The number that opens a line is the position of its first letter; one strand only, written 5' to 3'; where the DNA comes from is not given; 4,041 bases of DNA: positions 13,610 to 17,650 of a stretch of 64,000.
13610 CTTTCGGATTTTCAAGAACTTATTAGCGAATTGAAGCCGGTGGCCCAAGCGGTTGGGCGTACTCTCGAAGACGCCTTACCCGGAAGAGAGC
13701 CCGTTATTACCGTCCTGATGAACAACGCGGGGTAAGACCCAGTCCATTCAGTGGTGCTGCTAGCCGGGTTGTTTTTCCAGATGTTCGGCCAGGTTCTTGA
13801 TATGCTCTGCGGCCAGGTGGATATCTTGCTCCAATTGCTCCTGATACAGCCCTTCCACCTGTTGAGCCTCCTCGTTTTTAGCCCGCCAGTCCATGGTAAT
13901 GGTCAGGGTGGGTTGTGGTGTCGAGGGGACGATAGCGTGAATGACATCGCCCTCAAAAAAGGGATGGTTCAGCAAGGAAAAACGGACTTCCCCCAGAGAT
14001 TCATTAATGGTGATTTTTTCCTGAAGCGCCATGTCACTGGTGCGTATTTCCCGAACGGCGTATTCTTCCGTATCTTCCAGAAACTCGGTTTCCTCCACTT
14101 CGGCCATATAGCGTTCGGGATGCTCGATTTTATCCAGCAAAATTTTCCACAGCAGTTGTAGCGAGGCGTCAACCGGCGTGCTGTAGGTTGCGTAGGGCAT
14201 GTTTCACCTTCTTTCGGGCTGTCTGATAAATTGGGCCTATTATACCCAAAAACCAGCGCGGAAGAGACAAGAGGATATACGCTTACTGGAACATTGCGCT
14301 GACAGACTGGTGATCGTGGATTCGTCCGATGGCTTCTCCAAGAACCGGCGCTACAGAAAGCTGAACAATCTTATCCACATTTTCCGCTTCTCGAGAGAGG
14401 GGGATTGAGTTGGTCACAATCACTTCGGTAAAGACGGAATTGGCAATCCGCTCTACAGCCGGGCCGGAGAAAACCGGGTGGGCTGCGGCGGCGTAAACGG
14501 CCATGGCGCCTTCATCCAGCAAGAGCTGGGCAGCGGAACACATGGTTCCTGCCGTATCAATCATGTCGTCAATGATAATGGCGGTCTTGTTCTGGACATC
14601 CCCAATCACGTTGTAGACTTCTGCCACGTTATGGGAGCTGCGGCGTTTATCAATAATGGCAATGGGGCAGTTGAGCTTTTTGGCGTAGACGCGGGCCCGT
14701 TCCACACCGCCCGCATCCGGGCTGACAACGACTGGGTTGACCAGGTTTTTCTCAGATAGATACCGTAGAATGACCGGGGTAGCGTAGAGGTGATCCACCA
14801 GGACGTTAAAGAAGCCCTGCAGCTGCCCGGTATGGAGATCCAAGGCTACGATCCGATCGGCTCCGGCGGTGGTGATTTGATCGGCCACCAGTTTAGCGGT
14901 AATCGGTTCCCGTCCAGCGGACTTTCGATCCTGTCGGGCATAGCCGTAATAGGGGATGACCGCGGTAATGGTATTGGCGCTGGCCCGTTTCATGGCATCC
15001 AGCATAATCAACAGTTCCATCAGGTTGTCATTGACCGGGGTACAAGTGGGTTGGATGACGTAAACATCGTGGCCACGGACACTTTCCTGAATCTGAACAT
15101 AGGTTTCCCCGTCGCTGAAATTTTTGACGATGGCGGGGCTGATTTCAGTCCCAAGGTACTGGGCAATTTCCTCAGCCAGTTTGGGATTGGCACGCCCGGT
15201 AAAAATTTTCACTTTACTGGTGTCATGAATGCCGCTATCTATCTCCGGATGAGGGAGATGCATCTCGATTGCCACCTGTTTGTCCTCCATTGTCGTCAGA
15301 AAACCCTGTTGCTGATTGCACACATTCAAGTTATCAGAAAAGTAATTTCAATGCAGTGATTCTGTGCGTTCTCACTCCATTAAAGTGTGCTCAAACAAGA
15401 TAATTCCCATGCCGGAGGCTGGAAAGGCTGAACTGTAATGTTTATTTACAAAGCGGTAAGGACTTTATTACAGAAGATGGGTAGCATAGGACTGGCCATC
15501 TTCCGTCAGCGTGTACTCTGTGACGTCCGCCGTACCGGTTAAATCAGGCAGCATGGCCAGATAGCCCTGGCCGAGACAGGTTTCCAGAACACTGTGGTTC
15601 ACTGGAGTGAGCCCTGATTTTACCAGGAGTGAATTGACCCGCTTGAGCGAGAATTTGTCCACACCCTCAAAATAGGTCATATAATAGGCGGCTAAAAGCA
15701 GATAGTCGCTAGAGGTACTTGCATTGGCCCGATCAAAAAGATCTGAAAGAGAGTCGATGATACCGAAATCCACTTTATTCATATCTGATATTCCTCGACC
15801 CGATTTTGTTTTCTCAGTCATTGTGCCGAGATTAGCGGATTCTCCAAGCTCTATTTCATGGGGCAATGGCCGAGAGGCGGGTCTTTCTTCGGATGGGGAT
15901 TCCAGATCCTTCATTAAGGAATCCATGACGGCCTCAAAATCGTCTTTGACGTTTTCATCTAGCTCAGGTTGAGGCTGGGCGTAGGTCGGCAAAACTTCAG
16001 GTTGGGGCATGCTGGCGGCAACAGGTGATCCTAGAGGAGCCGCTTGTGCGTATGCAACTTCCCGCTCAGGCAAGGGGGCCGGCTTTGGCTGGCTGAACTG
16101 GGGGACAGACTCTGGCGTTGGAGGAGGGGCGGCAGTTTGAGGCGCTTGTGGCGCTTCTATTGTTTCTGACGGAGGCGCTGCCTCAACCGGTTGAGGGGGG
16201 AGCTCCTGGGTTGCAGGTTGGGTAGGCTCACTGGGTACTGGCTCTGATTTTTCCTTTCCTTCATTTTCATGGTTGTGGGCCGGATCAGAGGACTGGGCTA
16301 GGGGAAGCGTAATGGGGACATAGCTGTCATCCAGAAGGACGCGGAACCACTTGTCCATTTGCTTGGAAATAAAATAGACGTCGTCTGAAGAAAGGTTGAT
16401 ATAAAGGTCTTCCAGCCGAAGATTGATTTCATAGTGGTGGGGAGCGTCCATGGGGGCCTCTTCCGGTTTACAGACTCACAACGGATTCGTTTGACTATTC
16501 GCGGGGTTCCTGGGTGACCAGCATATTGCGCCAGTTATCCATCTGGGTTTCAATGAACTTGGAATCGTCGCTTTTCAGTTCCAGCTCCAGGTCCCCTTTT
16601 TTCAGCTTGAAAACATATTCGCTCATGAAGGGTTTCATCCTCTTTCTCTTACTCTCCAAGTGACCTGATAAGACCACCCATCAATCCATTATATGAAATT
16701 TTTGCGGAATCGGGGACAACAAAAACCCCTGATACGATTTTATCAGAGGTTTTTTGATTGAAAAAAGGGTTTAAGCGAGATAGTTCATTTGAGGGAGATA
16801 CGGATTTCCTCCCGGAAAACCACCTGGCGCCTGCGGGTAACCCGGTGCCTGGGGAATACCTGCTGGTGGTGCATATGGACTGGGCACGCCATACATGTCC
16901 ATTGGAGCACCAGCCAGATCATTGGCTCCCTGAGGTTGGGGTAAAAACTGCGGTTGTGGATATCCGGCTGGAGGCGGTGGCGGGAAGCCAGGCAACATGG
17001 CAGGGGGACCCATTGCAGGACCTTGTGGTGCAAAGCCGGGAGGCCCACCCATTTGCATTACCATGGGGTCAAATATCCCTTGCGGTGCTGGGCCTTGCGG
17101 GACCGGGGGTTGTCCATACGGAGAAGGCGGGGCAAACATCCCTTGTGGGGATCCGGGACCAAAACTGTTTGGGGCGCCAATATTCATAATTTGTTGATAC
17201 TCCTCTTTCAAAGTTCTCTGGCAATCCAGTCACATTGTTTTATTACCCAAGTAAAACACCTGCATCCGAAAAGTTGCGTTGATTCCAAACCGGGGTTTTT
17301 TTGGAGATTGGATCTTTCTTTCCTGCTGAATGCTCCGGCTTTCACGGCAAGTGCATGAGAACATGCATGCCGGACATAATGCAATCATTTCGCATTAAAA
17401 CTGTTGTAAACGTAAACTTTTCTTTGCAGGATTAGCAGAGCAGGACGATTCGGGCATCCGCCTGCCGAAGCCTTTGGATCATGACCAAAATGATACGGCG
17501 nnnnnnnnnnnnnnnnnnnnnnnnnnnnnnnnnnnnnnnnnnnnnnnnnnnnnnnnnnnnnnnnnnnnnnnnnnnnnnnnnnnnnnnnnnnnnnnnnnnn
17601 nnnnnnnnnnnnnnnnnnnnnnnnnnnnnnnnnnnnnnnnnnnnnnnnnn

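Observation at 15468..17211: A small ORF paralogous to the N-terminal domain of its 327-aa neighbour, next to a Pro/Gly/Gln-rich low-complexity protein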

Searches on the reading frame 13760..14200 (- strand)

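Call 5: search_protein_families(library=pfam, proteins=[window:13760-14200:-], max_evalue=1)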
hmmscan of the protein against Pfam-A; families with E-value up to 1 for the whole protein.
window:13760-14200:- (146 aa): 2 families
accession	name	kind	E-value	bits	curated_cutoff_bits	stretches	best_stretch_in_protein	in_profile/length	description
PF08982.17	AtaL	-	3.3e-09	37.1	27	1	17-134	21-129/143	Acetylaranotin biosynthesis cluster protein L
PF10604.15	Polyketide_cyc2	-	9.7e-05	23.1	27.4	1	4-124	4-135/142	Polyketide cyclase / dehydrase and lipid transport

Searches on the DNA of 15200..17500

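Call 78: search_rna_families(source=window, start=15200, end=17500, threshold=evalue, max_evalue=1)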
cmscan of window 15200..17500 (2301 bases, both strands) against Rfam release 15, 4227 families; matches with E-value up to 1: 0.
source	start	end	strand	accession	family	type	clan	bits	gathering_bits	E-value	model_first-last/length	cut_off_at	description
